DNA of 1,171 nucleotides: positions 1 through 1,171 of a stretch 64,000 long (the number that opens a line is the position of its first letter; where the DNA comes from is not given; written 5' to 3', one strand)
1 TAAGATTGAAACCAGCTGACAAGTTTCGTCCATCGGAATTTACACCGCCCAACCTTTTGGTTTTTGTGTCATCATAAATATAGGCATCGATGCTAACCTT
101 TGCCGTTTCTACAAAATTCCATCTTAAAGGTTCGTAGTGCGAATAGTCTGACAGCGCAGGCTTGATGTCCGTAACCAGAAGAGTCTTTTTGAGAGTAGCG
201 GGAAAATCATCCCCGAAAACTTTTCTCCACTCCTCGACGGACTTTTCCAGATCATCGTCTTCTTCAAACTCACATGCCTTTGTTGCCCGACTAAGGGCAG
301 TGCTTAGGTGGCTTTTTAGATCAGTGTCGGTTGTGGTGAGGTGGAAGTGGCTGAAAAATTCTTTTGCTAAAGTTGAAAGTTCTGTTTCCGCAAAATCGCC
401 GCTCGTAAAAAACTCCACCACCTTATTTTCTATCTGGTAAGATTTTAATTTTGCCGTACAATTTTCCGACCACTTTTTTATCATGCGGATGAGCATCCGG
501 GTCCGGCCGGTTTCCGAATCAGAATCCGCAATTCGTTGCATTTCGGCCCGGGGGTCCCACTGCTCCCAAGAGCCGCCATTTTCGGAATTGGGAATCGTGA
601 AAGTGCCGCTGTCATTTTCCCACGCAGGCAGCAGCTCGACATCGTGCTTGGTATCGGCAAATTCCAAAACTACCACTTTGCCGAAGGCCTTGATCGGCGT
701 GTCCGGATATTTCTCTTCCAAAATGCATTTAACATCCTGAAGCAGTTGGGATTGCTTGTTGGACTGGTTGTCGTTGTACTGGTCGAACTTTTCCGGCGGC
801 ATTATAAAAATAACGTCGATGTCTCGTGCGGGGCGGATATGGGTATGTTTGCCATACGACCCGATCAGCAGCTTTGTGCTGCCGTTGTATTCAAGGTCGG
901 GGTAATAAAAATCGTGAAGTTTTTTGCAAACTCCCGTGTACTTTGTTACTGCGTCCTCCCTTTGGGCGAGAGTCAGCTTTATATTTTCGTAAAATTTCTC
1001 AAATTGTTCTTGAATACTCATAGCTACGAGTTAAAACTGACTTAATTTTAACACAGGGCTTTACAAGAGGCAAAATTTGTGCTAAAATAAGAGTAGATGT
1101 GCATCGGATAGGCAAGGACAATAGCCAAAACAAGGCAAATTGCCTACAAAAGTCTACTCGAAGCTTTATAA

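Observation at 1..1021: Partial CD-NTase (CBASS-type cyclase) at the window edge, divergent from the DGR target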

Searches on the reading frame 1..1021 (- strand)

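Call 4: search_protein_families(library=pfam, proteins=[window:1-1021:-], max_evalue=1)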
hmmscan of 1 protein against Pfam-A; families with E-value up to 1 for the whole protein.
window:1-1021:- (340 aa): 4 families
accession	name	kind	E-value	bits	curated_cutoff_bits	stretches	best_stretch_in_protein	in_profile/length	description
PF18144.7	SMODS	-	1.9e-30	106.7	26.5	1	1-166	1-162/164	Second Messenger Oligonucleotide or Dinucleotide Synthetase domain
PF24011.1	DUF7325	-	0.0078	16.9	27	1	3-101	19-116/131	Family of unknown function (DUF7325)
PF22600.2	MTPAP-like_central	-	0.012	16.2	27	0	81-130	13-61/139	Poly(A) RNA polymerase, mitochondrial-like, central palm domain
PF19995.5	iSTAND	-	0.24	12.2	24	1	171-248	35-113/163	inactive STAND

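Call 5: search_protein_families(library=padloc, proteins=[window:1-1021:-], max_evalue=1)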
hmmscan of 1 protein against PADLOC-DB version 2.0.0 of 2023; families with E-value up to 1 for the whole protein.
window:1-1021:- (340 aa): 35 families (the best 25 are shown)
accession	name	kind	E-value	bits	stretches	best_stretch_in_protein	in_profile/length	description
PDLC00814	Cyclase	-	1.5e-68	229.4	2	3-214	5-214/295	oligonucleotide-cyclase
PDLC00786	Cyclase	-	5e-66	221.1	1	1-274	1-292/293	oligonucleotide-cyclase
PDLC00796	Cyclase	-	2.7e-63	212.8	1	1-324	1-336/432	oligonucleotide-cyclase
PDLC00792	Cyclase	-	2.5e-46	156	1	1-227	1-227/236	oligonucleotide-cyclase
PDLC00823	Cyclase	-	2.3e-44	150.2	2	2-227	4-214/285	oligonucleotide-cyclase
PDLC00771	Cyclase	-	8.1e-30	102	1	16-205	12-201/271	oligonucleotide-cyclase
PDLC00809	Cyclase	-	2.3e-29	100.9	2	1-194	2-193/295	oligonucleotide-cyclase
PDLC00776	Cyclase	-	1.2e-26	91.8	2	2-206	4-197/287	oligonucleotide-cyclase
PDLC00802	Cyclase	-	1e-25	88.7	3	103-226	133-261/332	oligonucleotide-cyclase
PDLC00805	Cyclase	-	6.2e-24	83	1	34-225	52-245/314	oligonucleotide-cyclase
PDLC00804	Cyclase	-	4.5e-23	80.2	1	28-205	6-184/256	oligonucleotide-cyclase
PDLC00818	Cyclase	-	9.1e-21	72.7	2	50-209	42-214/322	oligonucleotide-cyclase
PDLC00820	Cyclase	-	1.5e-20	71.7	1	3-275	3-277/324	oligonucleotide-cyclase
PDLC00769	Cyclase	-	3.2e-18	64.1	1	1-264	1-253/261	oligonucleotide-cyclase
PDLC00822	Cyclase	-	4.8e-18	63.6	3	1-107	1-102/375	oligonucleotide-cyclase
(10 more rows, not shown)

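Call 6: search_protein_families(library=ncbifam, proteins=[window:1-1021:-], max_evalue=1)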
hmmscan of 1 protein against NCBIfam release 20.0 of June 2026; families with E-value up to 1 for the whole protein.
window:1-1021:- (340 aa): 3 families
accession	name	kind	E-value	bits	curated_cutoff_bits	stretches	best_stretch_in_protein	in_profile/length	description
NF041117.1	CBASS_cyclase_b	equivalog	9.9e-30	104.1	200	1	7-225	1-209/275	CBASS oligonucleotide cyclase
NF041116.1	CBASS_cyclase_a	equivalog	1.1e-12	47.8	200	1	6-208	3-214/317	CBASS oligonucleotide cyclase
TIGR03671.1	cca_archaeal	equivalog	0.0069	15.2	281.3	1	10-109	5-102/410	CCA tRNA nucleotidyltransferase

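Call 7: search_solved_structures(query=window:1-1021:-, max_evalue=1, show_alignments=3)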
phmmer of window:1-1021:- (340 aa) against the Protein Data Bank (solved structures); distinct sequences matched with E-value up to 1: 11.
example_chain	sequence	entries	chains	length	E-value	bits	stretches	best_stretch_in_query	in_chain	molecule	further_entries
6p8u_A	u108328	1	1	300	1.3e-09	40.9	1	1-188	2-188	Nucleotidyltransferase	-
6p82_A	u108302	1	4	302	1.3e-09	40.9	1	1-188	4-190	Nucleotidyltransferase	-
6p8j_C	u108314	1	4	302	3.3e-08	36.3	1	1-188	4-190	Nucleotidyltransferase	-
9sa4_A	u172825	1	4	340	4e-05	26.1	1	1-215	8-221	CD-NTase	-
9sa5_A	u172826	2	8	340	5.3e-05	25.7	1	1-215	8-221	CD-NTase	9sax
7ljl_A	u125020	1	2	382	0.0057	19.1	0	1-71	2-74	Cyclic AMP-AMP-GMP synthase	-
7d48_A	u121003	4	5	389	0.0062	19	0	1-71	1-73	Cyclic AMP-AMP-GMP synthase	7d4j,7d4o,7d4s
7d4u_A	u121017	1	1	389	0.014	17.8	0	1-67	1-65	Cyclic AMP-AMP-GMP synthase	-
7to3_C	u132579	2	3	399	0.015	17.7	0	3-71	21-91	Cyclic AMP-AMP-GMP synthase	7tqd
7ljm_A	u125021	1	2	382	0.095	15.1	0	1-73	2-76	CD-NTase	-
4ig8_A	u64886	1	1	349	0.11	14.9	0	173-194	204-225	2'-5'-oligoadenylate synthase 1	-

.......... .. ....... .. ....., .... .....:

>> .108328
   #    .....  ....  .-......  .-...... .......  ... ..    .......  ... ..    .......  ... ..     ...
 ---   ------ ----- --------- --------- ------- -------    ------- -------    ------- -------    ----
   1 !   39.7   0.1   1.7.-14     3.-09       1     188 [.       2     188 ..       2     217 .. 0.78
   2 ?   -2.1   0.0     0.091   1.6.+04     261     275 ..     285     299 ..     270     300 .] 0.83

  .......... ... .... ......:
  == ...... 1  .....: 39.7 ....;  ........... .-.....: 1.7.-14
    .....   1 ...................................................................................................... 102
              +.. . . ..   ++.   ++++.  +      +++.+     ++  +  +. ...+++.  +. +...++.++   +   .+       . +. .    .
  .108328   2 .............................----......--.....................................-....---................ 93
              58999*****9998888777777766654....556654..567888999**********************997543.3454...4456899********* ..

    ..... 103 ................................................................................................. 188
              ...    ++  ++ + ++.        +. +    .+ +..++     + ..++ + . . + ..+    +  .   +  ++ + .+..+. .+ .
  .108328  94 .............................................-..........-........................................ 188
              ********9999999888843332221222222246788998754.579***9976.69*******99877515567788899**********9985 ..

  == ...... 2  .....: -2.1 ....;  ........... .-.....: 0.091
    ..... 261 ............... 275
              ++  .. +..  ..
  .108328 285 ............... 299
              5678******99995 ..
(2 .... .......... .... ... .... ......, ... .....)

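Call 8: find_homologous_proteins(query=window:1-1021:-, max_evalue=1e-10)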
Query window:1-1021:- (340 aa): 449 proteins with E <= 1e-10 among 1459 candidates; the best 120 are listed.
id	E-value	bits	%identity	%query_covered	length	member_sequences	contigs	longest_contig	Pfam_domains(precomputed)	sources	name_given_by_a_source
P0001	1.8e-229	778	100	100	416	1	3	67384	PF18144.8,PF18134.8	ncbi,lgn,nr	ncbi:MAG: hypothetical protein M1383_05265 [Patescibacteria group bacterium]|nr:hypothetical protein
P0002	1.3e-175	601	74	100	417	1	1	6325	PF18144.8,PF18134.8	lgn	-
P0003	1.7e-174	598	75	100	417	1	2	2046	PF18144.8,PF18134.8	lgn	-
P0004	5.1e-170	583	74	100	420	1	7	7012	PF18144.8,PF18134.8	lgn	-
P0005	3.8e-169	580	73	100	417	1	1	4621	PF18144.8,PF18134.8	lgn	-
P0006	2.0e-167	575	72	100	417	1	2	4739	PF18144.8,PF18134.8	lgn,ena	-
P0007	2.2e-167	574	72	100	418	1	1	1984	PF18144.8,PF18134.8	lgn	-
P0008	3.2e-167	574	73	99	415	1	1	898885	PF18144.8,PF18134.8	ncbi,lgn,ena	-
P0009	8.9e-166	569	71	100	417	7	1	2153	PF18144.8,PF18134.8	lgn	-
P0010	1.0e-164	566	71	100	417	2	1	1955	PF18144.8,PF18134.8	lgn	-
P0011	3.6e-164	564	71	100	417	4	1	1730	PF18144.8,PF18134.8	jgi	-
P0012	1.2e-162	559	71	99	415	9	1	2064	PF18144.8,PF18134.8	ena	-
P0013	1.0e-161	556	70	100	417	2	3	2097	PF18144.8,PF18134.8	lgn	-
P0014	1.2e-160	552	70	100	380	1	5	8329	PF18144.8,PF18134.8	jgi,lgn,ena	-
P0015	4.5e-160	550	70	100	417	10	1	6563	PF18144.8,PF18134.8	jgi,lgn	-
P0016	4.3e-159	547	70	100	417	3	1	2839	PF18144.8,PF18134.8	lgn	-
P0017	2.2e-157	541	68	100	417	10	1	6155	PF18144.8,PF18134.8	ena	-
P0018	2.4e-157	541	70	100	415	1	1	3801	PF18144.8,PF18134.8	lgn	-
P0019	4.4e-157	541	70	100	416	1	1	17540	PF18144.8,PF18134.8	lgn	-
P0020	1.4e-154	532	68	99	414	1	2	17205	PF18144.8,PF18134.8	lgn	-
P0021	8.5e-153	526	67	99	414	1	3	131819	PF18144.8,PF18134.8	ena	-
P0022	9.6e-153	526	68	100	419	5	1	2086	PF18144.8,PF18134.8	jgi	-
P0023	1.1e-152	526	67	100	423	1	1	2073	PF18144.8,PF18134.8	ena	-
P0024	4.6e-151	521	67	100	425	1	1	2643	PF18144.8,PF18134.8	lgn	-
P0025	1.6e-150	519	67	100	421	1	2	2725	PF18144.8,PF18134.8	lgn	-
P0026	8.0e-149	513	66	100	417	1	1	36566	PF18144.8,PF18134.8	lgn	-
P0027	2.1e-148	512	67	99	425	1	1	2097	PF18144.8,PF18134.8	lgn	-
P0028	2.4e-148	512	65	100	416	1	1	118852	PF18144.8,PF18134.8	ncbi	-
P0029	7.5e-144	497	64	99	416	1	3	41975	PF18144.8,PF18134.8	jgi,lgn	-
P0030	2.1e-143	496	66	98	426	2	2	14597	PF18144.8,PF18134.8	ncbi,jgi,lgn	-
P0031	3.7e-143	495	64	100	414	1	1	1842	PF18144.8,PF18134.8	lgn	-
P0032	3.8e-143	495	73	84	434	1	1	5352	PF18144.8,PF18134.8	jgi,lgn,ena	-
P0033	8.6e-143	494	65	100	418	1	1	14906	PF18144.8,PF18134.8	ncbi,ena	-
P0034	3.7e-142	491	73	84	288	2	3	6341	PF18144.8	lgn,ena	-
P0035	6.5e-142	491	72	84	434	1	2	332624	PF18144.8,PF18134.8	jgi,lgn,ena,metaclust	metaclust:\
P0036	6.6e-142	491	64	100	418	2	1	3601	PF18144.8,PF18134.8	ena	-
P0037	7.3e-142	490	75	82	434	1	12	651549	PF18144.8,PF18134.8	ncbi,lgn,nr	ncbi:MAG: hypothetical protein HYW15_03020 [Candidatus Giovannonibacteria bacterium]|nr:MAG: hypothe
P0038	1.6e-140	486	63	100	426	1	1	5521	PF18144.8,PF18134.8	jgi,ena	-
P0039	2.5e-140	485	63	100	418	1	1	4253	PF18144.8,PF18134.8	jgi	-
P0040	5.3e-140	484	62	100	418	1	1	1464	PF18144.8,PF18134.8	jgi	-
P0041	3.0e-139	482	64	99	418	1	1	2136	PF18144.8,PF18134.8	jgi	-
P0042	5.4e-139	481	62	100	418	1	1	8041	PF18144.8,PF18134.8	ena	-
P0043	1.1e-138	480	63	100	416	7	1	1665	PF18144.8,PF18134.8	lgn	-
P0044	1.6e-138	479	64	99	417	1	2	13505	PF18144.8,PF18134.8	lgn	-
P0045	1.6e-138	479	66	97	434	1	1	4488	PF18144.8,PF18134.8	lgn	-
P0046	5.5e-137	474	73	83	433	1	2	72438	PF18144.8,PF18134.8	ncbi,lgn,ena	-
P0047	2.4e-136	472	62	100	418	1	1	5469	PF18144.8,PF18134.8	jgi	-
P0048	3.3e-136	472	70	84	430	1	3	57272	PF18144.8,PF18134.8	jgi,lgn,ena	-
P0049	8.3e-136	471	61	100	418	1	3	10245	PF18144.8,PF18134.8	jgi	-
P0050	1.4e-134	467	61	100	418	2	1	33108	PF18144.8,PF18134.8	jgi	-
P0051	5.3e-134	465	61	100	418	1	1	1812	PF18144.8,PF18134.8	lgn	-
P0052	6.1e-134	464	71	83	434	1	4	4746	PF18144.8,PF18134.8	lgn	-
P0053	1.0e-133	464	62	100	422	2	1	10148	PF18144.8,PF18134.8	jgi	-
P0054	2.8e-133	462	60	100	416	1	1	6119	PF18144.8,PF18134.8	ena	-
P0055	8.7e-132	457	70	83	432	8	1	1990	PF18144.8,PF18134.8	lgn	-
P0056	1.2e-131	457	70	83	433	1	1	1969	PF18144.8,PF18134.8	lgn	-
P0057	1.3e-131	457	71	83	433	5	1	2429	PF18144.8,PF18134.8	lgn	-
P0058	1.3e-131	457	67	82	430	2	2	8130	PF18144.8,PF18134.8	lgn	-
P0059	2.0e-131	456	60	100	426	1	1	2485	PF18144.8,PF18134.8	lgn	-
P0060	3.3e-131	455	69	83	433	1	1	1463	PF18144.8,PF18134.8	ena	-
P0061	5.2e-131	455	68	86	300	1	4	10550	PF18144.8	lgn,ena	-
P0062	5.3e-131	455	70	83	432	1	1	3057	PF18144.8,PF18134.8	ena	-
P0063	5.8e-131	455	65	89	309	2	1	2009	PF18144.8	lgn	-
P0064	6.8e-131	454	59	100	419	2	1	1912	PF18144.8,PF18134.8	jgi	-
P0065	8.3e-131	454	66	88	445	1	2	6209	PF18144.8,PF18134.8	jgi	-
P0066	3.7e-130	452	58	99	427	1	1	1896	PF18144.8,PF18134.8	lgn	-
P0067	5.3e-130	451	60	99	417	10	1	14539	PF18144.8,PF18134.8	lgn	-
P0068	9.1e-130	451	70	83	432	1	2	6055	PF18144.8,PF18134.8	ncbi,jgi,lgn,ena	-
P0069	1.1e-129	450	70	83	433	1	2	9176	PF18144.8,PF18134.8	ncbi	-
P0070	1.2e-129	450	69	83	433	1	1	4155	PF18144.8,PF18134.8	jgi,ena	-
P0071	1.5e-129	450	59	100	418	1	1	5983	PF18144.8,PF18134.8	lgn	-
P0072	1.5e-129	450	61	99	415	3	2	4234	PF18144.8,PF18134.8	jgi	-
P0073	1.6e-129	450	71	81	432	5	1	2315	PF18144.8,PF18134.8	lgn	-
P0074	3.7e-129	449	58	100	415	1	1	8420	PF18144.8,PF18134.8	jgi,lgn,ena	-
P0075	3.8e-129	449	68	83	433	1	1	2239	PF18144.8,PF18134.8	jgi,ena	-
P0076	4.6e-129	448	69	84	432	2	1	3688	PF18144.8,PF18134.8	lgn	-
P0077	6.5e-129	448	69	82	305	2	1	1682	PF18144.8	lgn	-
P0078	7.9e-129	448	59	100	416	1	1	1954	PF18144.8,PF18134.8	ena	-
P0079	9.7e-129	447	58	100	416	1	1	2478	PF18144.8,PF18134.8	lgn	-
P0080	1.1e-128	447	59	100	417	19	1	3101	PF18144.8,PF18134.8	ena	-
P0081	2.4e-128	446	70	81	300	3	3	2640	PF18144.8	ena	-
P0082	3.0e-128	446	70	81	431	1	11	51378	PF18144.8,PF18134.8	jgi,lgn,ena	-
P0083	4.0e-128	445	57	100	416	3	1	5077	PF18144.8,PF18134.8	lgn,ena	-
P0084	4.1e-128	445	69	83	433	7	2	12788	PF18144.8,PF18134.8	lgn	-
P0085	4.9e-128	445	70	81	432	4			PF18144.8,PF18134.8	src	-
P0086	6.8e-128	445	70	81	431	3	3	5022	PF18144.8,PF18134.8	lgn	-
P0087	2.3e-127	443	67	83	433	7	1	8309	PF18144.8,PF18134.8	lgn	-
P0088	3.9e-127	442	70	81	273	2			PF18144.8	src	-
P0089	4.1e-127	442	67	86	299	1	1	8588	PF18144.8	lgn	-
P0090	4.4e-127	442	60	97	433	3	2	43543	PF18144.8,PF18134.8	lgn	-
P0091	7.8e-127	441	70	80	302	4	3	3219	PF18144.8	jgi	-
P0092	9.2e-127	441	67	86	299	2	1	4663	PF18144.8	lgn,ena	-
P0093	9.8e-127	441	70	81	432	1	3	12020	PF18144.8,PF18134.8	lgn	-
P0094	1.6e-126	440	60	98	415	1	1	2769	PF18144.8,PF18134.8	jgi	-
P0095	2.9e-126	439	60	95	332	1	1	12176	PF18144.8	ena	-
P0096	4.0e-126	439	68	84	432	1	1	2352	PF18144.8,PF18134.8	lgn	-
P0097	5.4e-126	438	61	96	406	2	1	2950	PF18144.8,PF18134.8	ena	-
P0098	6.6e-126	438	67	82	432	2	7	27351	PF18144.8,PF18134.8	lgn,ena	-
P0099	1.3e-125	437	69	81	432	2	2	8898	PF18144.8,PF18134.8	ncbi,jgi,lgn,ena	-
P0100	1.7e-125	437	60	100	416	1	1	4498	PF18144.8,PF18134.8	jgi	-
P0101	5.8e-125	435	62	94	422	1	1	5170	PF18144.8,PF18134.8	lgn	-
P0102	7.9e-125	434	64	85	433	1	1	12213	PF18144.8,PF18134.8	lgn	-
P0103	1.2e-124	434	65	86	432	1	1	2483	PF18144.8,PF18134.8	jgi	jgi:hypothetical protein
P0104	1.4e-124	434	62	94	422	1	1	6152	PF18144.8,PF18134.8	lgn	-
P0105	2.9e-124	433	66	81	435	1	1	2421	PF18144.8,PF18134.8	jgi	jgi:hypothetical protein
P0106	4.3e-124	432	63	85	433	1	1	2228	PF18144.8,PF18134.8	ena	-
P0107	4.6e-124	432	66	83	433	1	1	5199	PF18144.8,PF18134.8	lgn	-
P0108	6.8e-124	431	56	100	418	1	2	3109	PF18144.8,PF18134.8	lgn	-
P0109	7.4e-124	431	66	84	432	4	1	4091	PF18144.8,PF18134.8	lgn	-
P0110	2.1e-123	430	62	88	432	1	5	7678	PF18144.8,PF18134.8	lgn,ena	-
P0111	3.9e-123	429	65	83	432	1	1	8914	PF18144.8,PF18134.8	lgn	-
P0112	4.8e-123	429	55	100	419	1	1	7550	PF18144.8,PF18134.8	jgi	-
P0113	4.9e-123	429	64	85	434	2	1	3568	PF18144.8,PF18134.8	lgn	-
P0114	1.0e-122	428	68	81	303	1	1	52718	PF18144.8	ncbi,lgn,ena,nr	ncbi:MAG: nucleotidyltransferase [Patescibacteria group bacterium]|nr:nucleotidyltransferase [Patesc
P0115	1.5e-122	427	60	91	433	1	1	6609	PF18144.8,PF18134.8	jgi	-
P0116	1.6e-122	427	70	81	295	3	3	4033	PF18144.8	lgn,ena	-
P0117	7.1e-122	425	69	80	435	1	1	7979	PF18144.8,PF18134.8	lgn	-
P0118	1.4e-121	424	58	97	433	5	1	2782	PF18144.8,PF18134.8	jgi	-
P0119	1.8e-121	423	66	81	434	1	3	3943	PF18144.8,PF18134.8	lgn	-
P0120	2.6e-121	423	66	81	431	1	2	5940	PF18144.8,PF18134.8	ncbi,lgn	-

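Call 10: find_encoding_contigs(protein=P0001, flank=10000, max_places=6)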
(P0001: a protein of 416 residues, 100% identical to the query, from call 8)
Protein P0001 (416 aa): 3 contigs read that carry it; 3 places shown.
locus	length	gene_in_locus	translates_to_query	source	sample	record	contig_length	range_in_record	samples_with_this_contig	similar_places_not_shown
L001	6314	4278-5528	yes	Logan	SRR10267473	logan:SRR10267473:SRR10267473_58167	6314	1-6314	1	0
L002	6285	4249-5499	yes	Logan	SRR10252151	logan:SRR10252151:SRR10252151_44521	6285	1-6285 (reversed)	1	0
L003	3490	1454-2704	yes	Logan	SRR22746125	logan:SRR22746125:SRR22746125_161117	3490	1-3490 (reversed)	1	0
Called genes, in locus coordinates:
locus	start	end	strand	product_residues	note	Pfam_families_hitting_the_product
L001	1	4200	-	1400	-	?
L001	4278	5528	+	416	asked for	PF18144:SMODS, PF18134:AGS_C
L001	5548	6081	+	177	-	PF18186:SLATT_4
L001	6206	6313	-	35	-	?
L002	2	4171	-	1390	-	?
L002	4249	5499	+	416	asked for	PF18144:SMODS, PF18134:AGS_C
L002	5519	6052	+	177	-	PF18186:SLATT_4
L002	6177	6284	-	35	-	?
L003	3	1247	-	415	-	?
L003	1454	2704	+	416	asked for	PF18144:SMODS, PF18134:AGS_C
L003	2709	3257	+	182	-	PF18186:SLATT_4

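Call 15: search_protein_families(library=pfam, proteins=[P0001, L001:5533-6081:+], max_evalue=1)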
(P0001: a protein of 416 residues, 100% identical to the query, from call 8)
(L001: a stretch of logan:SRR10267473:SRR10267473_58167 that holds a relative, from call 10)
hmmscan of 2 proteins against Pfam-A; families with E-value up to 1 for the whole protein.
P0001 (416 aa): 5 families
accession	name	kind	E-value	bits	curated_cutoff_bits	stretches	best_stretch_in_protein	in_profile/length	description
PF18144.7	SMODS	-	3.5e-30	105.8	26.5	1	1-166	1-162/164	Second Messenger Oligonucleotide or Dinucleotide Synthetase domain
PF18134.7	AGS_C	-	3.7e-26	92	26.7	1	296-416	6-129/129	Adenylyl/Guanylyl and SMODS C-terminal sensor domain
PF24011.1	DUF7325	-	0.011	16.5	27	1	3-101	19-116/131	Family of unknown function (DUF7325)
PF22600.2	MTPAP-like_central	-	0.025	15.1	27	0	81-130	13-61/139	Poly(A) RNA polymerase, mitochondrial-like, central palm domain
PF19995.5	iSTAND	-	0.4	11.5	24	1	171-248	35-113/163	inactive STAND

L001:5533-6081:+ (182 aa): 4 families
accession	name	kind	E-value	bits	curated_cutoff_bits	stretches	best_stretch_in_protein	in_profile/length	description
PF18186.6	SLATT_4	-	1.5e-57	194.3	27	1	8-169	4-165/165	SMODS and SLOG-associating 2TM effector domain family 4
PF18181.6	SLATT_1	-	0.014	15.9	26.3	1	23-108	13-96/122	SMODS and SLOG-associating 2TM effector domain 1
PF14015.11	DUF4231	-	0.088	13.7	24.7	1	42-108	20-89/103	Protein of unknown function (DUF4231)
PF03960.21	ArsC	-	0.25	12.1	24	0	98-151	14-47/79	ArsC family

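Call 16: search_protein_families(library=padloc, proteins=[L001:5533-6081:+], max_evalue=1)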
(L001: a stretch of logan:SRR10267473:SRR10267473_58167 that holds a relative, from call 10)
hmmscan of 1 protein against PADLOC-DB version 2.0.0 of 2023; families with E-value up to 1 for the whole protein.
L001:5533-6081:+ (182 aa): 6 families
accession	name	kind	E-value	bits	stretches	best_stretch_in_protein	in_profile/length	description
PDLC00696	Effector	-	9.3e-69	228.9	1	3-181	8-186/189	2TM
PDLC00690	Effector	-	1e-16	59.2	1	15-178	18-180/187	2TM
PDLC00712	Effector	-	0.00013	20.1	1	40-157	47-157/171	2TM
PDLC03819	RTasSLATT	-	0.0011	16.8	1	38-108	32-104/176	DRT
PDLC03794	RTasSLATT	-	0.0063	14.3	1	39-100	30-95/176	DRT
PDLC03811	RTasSLATT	-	0.015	13.1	1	43-157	46-153/158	DRT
